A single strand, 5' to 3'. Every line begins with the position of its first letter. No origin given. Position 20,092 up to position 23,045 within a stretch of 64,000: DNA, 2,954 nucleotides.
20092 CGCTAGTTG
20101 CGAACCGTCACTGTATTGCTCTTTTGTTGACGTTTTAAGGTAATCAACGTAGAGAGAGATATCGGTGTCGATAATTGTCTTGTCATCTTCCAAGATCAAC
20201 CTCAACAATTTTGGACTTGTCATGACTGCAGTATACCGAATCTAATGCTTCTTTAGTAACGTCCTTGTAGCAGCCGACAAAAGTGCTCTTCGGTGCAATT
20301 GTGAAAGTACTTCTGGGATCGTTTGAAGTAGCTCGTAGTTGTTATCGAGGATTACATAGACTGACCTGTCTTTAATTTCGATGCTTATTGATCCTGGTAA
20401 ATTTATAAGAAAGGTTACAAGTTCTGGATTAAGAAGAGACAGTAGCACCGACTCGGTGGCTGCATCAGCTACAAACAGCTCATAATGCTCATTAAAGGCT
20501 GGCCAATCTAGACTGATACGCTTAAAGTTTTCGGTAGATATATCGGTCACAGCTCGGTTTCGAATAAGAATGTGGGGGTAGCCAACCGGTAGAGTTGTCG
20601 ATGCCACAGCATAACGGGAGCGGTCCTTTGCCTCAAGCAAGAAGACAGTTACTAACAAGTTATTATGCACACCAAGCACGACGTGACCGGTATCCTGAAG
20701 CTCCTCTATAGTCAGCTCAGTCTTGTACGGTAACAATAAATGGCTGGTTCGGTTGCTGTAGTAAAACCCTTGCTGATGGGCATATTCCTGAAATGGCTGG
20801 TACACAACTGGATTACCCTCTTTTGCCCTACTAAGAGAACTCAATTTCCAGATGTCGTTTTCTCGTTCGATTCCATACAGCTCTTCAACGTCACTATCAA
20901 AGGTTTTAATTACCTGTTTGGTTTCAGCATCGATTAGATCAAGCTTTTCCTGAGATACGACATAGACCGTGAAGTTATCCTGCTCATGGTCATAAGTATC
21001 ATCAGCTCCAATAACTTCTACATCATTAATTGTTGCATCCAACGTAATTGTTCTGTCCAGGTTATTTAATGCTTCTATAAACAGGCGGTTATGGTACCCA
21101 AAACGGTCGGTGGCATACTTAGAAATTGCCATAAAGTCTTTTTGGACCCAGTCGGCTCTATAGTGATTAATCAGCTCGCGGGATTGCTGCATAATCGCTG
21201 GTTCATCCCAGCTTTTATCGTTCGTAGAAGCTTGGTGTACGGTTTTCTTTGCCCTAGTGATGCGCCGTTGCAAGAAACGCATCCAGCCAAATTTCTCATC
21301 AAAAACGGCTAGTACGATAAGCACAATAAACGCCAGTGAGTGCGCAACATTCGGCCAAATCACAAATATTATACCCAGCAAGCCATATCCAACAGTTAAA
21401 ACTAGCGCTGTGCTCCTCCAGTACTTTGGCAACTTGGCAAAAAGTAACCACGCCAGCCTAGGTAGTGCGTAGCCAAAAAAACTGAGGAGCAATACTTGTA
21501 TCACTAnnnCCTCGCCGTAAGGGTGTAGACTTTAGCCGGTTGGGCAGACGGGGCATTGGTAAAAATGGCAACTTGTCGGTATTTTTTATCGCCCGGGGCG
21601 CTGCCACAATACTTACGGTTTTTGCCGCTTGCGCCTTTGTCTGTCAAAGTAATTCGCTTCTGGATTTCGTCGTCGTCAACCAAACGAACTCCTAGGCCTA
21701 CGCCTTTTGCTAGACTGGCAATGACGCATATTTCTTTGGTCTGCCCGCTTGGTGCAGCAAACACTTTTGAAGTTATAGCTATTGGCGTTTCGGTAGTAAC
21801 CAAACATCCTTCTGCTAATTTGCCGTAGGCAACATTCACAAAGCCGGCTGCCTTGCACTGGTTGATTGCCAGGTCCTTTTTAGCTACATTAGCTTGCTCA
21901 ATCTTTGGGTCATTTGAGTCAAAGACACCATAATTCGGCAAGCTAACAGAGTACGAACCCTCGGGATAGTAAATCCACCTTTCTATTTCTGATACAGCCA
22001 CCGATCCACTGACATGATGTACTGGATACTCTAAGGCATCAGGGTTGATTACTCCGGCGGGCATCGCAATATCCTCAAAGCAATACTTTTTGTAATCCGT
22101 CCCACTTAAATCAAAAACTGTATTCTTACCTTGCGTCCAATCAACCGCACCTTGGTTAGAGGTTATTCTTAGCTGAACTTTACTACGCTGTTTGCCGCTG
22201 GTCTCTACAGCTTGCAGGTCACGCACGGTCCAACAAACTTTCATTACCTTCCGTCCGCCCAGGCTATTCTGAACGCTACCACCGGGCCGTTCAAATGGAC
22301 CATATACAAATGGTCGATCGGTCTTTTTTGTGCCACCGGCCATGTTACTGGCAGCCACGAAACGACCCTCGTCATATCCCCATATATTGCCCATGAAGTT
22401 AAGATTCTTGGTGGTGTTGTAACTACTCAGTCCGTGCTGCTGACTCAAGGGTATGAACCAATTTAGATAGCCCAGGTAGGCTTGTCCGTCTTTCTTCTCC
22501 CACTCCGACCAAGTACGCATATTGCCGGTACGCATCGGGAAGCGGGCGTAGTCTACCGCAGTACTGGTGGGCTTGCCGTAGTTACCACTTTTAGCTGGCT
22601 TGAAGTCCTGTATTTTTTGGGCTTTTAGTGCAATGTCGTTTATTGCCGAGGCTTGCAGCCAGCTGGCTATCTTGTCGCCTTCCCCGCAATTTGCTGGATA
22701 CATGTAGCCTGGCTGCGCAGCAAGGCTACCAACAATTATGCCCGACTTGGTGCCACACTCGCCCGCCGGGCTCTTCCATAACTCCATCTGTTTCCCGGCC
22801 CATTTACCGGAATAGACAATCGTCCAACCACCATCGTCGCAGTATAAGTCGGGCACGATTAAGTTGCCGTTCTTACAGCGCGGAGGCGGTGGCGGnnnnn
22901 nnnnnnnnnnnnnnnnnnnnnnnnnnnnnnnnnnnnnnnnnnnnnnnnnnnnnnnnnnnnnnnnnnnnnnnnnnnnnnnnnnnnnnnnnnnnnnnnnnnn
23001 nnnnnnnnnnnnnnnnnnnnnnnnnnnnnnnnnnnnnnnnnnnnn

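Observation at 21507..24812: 1101-aa secreted matrixin-like metzincin followed by a co-transcribed membrane protein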

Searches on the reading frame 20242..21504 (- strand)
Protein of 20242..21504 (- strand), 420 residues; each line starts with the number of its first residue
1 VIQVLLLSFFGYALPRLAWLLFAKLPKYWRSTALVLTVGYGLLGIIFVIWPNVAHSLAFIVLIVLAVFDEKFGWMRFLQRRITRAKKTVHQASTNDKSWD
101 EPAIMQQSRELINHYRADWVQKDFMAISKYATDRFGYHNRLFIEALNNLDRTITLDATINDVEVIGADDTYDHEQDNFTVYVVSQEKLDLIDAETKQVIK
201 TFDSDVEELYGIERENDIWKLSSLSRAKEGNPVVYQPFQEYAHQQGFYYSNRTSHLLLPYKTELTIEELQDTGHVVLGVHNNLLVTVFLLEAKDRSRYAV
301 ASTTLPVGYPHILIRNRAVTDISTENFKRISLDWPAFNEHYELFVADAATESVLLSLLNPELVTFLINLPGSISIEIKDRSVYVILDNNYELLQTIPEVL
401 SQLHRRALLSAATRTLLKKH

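Call 3: search_protein_families(library=pfam, proteins=[window:20242-21504:-], max_evalue=1)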
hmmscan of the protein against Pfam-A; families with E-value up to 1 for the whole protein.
window:20242-21504:- (420 aa): 3 families
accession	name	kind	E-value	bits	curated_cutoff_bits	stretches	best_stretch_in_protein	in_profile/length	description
PF11335.13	DUF3137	-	0.00032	21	26.1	1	324-403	34-114/139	Protein of unknown function (DUF3137)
PF07254.17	Cpta_toxin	-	0.036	14.6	27.3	1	32-105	13-84/133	Membrane-bound toxin component of toxin-antitoxin system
PF22375.1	Lgt1_N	-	0.21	12.2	27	1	142-196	9-62/101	Glucosyltransferase Lgt1, N-terminal domain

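Call 4: search_protein_families(library=ncbifam, proteins=[window:20242-21504:-], max_evalue=1)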
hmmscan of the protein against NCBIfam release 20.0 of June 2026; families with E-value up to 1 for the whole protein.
window:20242-21504:- (420 aa): 2 families
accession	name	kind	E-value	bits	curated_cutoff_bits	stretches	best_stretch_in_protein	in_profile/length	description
NF004873.0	PRK06231.1-3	equivalog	0.0086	15.6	220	1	49-124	48-119/208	F0F1 ATP synthase subunit B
TIGR00469.1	pheS_mito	equivalog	0.025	13.3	258.35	1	119-206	150-237/451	phenylalanine--tRNA ligase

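Call 54: list_cluster_members(proteins=[P0001, P0002, P0003, P0004, P0005, window:20242-21504:-, window:24852-25475:-])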
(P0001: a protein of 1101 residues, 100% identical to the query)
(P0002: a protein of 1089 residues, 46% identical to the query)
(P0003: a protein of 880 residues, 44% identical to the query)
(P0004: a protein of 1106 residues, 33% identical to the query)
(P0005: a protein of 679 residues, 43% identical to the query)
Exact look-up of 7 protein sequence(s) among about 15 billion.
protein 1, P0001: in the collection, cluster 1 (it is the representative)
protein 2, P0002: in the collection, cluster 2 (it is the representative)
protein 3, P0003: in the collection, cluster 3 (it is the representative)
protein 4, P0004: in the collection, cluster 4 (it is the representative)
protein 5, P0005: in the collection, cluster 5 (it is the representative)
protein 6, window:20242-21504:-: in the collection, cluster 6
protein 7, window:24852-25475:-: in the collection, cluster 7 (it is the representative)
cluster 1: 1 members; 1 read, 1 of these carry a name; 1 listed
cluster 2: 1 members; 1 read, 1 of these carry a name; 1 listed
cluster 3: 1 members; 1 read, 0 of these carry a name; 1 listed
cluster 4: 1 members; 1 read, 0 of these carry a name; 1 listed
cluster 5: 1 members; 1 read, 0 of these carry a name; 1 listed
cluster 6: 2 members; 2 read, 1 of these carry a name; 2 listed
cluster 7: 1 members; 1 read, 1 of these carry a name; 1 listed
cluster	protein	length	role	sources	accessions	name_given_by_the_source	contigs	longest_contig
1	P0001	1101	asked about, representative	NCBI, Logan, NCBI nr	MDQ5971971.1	MAG: hypothetical protein QG553_130 [Patescibacteria group bacterium] | hypothetical protein [Patescibacteria group bacterium]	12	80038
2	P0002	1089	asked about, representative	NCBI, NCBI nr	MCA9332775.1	hypothetical protein KDA00_02780 [Candidatus Saccharibacteria bacterium] | hypothetical protein [Candidatus Saccharibacteria bacterium]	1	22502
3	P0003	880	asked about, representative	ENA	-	-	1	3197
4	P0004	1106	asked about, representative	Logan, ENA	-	-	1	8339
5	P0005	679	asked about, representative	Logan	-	-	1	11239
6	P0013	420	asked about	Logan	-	-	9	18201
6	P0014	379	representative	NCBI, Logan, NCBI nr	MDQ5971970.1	MAG: hypothetical protein QG553_129 [Patescibacteria group bacterium] | hypothetical protein [Patescibacteria group bacterium]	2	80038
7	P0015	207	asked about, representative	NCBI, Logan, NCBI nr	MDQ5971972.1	MAG: hypothetical protein QG553_131 [Patescibacteria group bacterium] | hypothetical protein [Patescibacteria group bacterium]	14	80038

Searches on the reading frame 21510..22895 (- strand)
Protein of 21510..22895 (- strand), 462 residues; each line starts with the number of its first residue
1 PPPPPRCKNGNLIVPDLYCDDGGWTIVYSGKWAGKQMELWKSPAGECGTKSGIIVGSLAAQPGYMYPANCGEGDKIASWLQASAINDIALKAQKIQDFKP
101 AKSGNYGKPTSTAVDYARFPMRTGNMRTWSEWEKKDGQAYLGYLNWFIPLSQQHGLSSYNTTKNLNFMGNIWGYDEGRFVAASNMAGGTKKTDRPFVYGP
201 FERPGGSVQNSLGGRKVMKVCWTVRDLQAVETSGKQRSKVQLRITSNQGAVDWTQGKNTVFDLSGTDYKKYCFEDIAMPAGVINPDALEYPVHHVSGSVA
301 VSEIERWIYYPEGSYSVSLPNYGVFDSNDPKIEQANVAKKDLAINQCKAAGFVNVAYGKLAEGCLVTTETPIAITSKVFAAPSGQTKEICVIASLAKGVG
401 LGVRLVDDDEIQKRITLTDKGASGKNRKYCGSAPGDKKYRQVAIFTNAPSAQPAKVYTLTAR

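Call 41: search_solved_structures(query=A4, max_evalue=10, show_alignments=2)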
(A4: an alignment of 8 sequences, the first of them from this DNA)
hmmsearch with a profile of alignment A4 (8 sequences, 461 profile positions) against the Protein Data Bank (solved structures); distinct sequences matched with E-value up to 10: 1.
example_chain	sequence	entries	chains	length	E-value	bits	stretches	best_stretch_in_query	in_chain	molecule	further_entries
9b0x_A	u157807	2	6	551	0.54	12.1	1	369-411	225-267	ATP synthase subunit alpha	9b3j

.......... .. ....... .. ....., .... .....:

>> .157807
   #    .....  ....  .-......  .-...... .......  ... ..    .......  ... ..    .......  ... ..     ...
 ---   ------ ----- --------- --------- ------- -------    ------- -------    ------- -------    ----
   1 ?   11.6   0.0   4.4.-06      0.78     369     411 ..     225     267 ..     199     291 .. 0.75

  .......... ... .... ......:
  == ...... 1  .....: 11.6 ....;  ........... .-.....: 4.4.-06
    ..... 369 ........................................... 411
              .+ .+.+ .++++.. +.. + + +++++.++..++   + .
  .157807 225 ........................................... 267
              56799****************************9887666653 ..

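Call 45: predict_structure(alignment_id=A4)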
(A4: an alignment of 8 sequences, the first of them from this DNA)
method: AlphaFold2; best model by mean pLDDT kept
length: 462 residues; sequences in the alignment: 8
mean_pLDDT: 59.4   pTM: 0.48
mean pLDDT of the five models: 59.4, 58.2, 58.1, 56.7, 55.2
residues with pLDDT >= 90: 37; 70-90: 132; 50-70: 123; < 50: 170
segments of 3 or more residues with pLDDT < 50: 1-6, 12-18, 20-22, 31-35, 52-68, 77-174, 183-197, 199-201, 354-360
pLDDT, mean of each block of 10 residues (from residue 1): 43 46 56 51 57 42 39 49 40 32 28 34 25 25 23 30 35 53 40 44 51 66 78 72 67 76 83 75 56 65 71 75 61 81 69 48 83 82 73 88 88 89 82 76 92 88 83
secondary structure, 60 per line:
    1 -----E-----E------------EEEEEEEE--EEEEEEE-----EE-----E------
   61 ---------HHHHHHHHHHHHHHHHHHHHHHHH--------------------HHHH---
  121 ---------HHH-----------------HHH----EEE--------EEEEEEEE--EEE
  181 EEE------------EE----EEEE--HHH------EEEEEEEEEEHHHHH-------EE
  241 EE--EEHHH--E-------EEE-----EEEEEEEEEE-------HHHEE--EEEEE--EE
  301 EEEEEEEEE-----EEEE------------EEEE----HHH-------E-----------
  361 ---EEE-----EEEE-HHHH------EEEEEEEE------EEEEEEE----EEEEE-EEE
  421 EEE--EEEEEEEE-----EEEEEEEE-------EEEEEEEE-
elements in order: E25-32 E35-41 H70-93 H114-117 E157-159 E168-175 E178-183 E202-205 E217-226 H227-231 E239-242 E260-262 E268-277 E292-296 E299-309 E315-318 E331-334 E364-366 E372-375 H377-380 E387-394 E401-407 E412-416 E418-423 E426-433 E439-446 E454-461

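Call 47: fold_search(model_id=the predicted structure, library=pdb)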
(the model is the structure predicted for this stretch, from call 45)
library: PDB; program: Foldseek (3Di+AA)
matches with E <= 10: 1392; with E <= 0.001: 29
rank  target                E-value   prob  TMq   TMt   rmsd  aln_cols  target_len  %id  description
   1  7kwb_B                1.3e-06  1.00  0.21  0.24  15.1       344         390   10  Surface glycan-binding protein B from Bacteroides thetaiotaomicron (released 2021-02-17)
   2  4xup_D                2.5e-06  1.00  0.21  0.28  16.6       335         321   10  Structure of the N-terminal CBM22-1-CBM22-2 tandem domain from Paenibacillus barcinonensis Xyn10C (released 2015-06-03)
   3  4xup_A                5.1e-06  1.00  0.23  0.30  13.4       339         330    9  Structure of the N-terminal CBM22-1-CBM22-2 tandem domain from Paenibacillus barcinonensis Xyn10C (released 2015-06-03)
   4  4xup_F                9.2e-06  1.00  0.18  0.24  16.3       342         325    9  Structure of the N-terminal CBM22-1-CBM22-2 tandem domain from Paenibacillus barcinonensis Xyn10C (released 2015-06-03)
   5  5a55                  1.0e-05  1.00  0.19  0.09  17.4       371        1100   10  The native structure of GH101 from Streptococcus pneumoniae TIGR4 (released 2015-09-02)
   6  5a57                  1.2e-05  1.00  0.18  0.09  15.8       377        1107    7  The structure of GH101 from Streptococcus pneumoniae TIGR4 in complex with PUGT (released 2015-09-02)
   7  5a56_A                1.2e-05  1.00  0.18  0.09  17.3       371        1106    8  The structure of GH101 from Streptococcus pneumoniae TIGR4 in complex with 1-O-methyl-T-antigen (released 2015-09-02)
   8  4xup_B                1.5e-05  1.00  0.19  0.25  14.5       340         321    9  Structure of the N-terminal CBM22-1-CBM22-2 tandem domain from Paenibacillus barcinonensis Xyn10C (released 2015-06-03)
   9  6tfj_A                1.6e-05  1.00  0.15  0.10  16.2       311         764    7  Vip3Aa protoxin structure (released 2020-08-12)
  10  6tfk_A                1.6e-05  0.99  0.15  0.11  16.9       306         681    8  Vip3Aa toxin structure (released 2020-08-12)
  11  9qgl_A                1.9e-05  0.97  0.15  0.09  22.7       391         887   10  Cryo-EM structure of the PlPVC1 baseplate, 6-fold symmetrized (C6), in extended state (released 2025-10-29)
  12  5a58_A                2.6e-05  0.99  0.18  0.09  17.0       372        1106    9  The structure of GH101 D764N mutant from Streptococcus pneumoniae TIGR4 in complex with serinyl T-antigen (released 2015-09-02)
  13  5x7o_A                6.8e-05  1.00  0.29  0.13   9.8       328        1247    8  Crystal structure of Paenibacillus sp. 598K alpha-1,6-glucosyltransferase (released 2017-07-26)
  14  3ecq_B                7.5e-05  0.99  0.19  0.08  17.1       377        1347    9  Endo-alpha-N-acetylgalactosaminidase from Streptococcus pneumoniae: SeMet structure (released 2008-09-09)
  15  3ecq_A                8.9e-05  0.99  0.19  0.08  17.2       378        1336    8  Endo-alpha-N-acetylgalactosaminidase from Streptococcus pneumoniae: SeMet structure (released 2008-09-09)
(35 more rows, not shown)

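Call 73: fold_search(model_id=the predicted structure, library=viral)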
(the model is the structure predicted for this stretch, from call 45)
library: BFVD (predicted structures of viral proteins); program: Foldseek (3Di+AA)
matches with E <= 10: 821; with E <= 0.001: 93
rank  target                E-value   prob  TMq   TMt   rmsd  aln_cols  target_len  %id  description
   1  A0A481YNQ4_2          3.5e-07  1.00  0.19  0.09  25.2       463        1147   10  Collagen triple helix repeat protein [Pithovirus LCDPAC02]
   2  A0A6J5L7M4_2          9.8e-07  1.00  0.20  0.09  20.2       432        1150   11  Tip attachment protein J [uncultured Caudovirales phage]
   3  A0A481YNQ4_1          1.3e-06  1.00  0.21  0.10  22.2       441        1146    9  Collagen triple helix repeat protein [Pithovirus LCDPAC02]
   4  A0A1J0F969            1.3e-06  0.95  0.14  0.13  35.1       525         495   10  (no name in the UniProt tables at hand)
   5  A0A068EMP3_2          1.6e-06  1.00  0.17  0.08  20.6       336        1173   13  Putative tail protein [Bacillus phage CP-51]
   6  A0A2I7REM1            2.2e-06  0.99  0.18  0.15  24.6       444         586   12  Uncharacterized protein [Vibrio phage 1.169.O._10N.261.52.B1]
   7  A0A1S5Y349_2          2.9e-06  1.00  0.23  0.14  15.2       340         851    9  DUF2341-containing protein [uncultured archaeal virus]
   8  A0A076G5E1            2.9e-06  0.95  0.15  0.13  16.4       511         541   10  (no name in the UniProt tables at hand)
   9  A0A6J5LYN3            3.1e-06  1.00  0.19  0.10  14.7       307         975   12  Uncharacterized protein [uncultured Caudovirales phage]
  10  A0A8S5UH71            3.4e-06  0.84  0.14  0.11  46.1       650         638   11  TNF Necrosis Factor superfamily protein [Siphoviridae sp. ct0eR1]
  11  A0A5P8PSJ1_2          4.2e-06  1.00  0.20  0.08  67.8       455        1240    9  Tail protein [Acinetobacter phage VB_ApiP_XC38]
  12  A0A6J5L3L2            4.5e-06  1.00  0.18  0.12  19.3       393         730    9  Uncharacterized protein [uncultured Caudovirales phage]
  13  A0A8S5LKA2            4.7e-06  1.00  0.19  0.08  49.5       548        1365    6  Neck appendage protein [Siphoviridae sp. ctcPV5]
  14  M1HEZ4                5.5e-06  0.98  0.15  0.16  19.6       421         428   10  (no name in the UniProt tables at hand)
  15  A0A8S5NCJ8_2          6.5e-06  1.00  0.18  0.10  20.2       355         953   11  Tail protein [Myoviridae sp. ct0Tg8]
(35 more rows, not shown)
